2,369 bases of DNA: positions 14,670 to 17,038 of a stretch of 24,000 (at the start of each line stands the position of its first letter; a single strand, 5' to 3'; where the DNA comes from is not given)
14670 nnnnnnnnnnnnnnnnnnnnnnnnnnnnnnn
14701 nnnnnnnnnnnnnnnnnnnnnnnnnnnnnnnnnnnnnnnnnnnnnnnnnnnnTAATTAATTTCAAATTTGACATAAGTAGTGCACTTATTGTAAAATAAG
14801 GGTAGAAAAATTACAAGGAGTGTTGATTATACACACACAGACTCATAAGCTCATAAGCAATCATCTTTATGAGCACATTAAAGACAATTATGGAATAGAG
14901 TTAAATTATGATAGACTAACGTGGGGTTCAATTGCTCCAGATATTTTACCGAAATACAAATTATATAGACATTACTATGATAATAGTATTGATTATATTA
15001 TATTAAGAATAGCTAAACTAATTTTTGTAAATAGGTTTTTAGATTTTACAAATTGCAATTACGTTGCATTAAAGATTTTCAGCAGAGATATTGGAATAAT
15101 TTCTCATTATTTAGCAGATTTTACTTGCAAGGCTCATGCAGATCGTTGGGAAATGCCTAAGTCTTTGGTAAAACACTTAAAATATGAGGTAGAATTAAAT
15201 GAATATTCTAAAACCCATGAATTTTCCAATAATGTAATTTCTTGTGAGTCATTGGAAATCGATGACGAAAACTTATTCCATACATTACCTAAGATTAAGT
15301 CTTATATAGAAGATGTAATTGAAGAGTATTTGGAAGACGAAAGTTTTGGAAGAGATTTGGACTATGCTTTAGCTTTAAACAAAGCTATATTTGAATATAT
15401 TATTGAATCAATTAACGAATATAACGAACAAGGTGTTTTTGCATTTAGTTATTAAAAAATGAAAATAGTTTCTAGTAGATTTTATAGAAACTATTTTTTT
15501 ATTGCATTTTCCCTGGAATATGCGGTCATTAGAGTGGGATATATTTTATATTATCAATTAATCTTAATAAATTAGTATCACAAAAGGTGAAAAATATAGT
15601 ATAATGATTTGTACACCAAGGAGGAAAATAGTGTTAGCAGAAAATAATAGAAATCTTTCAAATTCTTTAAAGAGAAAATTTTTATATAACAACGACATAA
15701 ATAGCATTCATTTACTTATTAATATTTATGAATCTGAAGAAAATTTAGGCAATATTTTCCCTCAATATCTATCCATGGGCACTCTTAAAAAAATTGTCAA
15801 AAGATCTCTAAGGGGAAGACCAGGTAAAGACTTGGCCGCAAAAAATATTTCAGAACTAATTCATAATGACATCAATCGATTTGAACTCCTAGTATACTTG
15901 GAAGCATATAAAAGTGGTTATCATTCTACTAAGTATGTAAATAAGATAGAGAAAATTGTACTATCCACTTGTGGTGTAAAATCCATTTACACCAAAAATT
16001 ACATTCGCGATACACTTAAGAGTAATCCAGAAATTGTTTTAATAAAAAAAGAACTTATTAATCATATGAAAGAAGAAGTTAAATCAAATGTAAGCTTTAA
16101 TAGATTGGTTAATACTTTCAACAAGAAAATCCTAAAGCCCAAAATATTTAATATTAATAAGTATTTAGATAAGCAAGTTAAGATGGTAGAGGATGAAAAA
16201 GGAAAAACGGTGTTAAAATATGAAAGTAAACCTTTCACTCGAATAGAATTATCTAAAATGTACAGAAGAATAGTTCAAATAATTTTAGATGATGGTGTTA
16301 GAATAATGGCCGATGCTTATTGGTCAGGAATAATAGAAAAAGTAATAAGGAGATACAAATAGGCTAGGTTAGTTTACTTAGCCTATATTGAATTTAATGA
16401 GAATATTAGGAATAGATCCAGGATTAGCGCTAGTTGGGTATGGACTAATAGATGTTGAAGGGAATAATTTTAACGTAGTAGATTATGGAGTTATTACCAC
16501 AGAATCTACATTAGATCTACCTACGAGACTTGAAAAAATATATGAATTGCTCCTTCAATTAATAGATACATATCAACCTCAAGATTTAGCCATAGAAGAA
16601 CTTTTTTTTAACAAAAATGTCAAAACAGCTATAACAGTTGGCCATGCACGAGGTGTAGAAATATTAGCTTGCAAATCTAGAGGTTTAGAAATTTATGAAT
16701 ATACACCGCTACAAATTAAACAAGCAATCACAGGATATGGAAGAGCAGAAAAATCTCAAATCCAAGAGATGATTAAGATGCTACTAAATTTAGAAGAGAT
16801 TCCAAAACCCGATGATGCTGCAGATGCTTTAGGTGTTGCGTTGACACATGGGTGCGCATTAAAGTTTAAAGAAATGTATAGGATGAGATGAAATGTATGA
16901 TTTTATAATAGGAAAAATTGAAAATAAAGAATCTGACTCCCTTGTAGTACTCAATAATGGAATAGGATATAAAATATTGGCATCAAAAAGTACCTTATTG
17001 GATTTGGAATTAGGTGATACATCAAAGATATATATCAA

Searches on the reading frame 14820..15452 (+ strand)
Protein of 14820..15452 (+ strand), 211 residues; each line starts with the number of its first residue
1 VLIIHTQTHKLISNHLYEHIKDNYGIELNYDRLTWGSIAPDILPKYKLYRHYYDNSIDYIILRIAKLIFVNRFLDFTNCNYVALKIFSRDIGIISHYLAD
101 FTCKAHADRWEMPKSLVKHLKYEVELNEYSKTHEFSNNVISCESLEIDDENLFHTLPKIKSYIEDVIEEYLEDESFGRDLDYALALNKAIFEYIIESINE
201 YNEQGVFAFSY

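Call 26: search_protein_families(library=pfam, proteins=[window:14820-15452:+], max_evalue=0.00001)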
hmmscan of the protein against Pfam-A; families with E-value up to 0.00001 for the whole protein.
window:14820-15452:+ (211 aa): 1 family
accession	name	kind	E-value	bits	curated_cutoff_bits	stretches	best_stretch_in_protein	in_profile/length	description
PF00882.24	Zn_dep_PLPC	-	3.3e-23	82.9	26.8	1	8-173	1-163/167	Zinc dependent phospholipase C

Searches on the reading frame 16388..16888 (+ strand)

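Call 26: search_protein_families(library=pfam, proteins=[window:16388-16888:+], max_evalue=0.00001)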
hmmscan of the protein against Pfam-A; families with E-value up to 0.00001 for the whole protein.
window:16388-16888:+ (167 aa): 1 family
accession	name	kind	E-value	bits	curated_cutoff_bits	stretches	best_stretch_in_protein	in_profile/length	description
PF02075.23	RuvC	-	1.6e-53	181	22.2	1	6-154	1-148/148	Crossover junction endodeoxyribonuclease RuvC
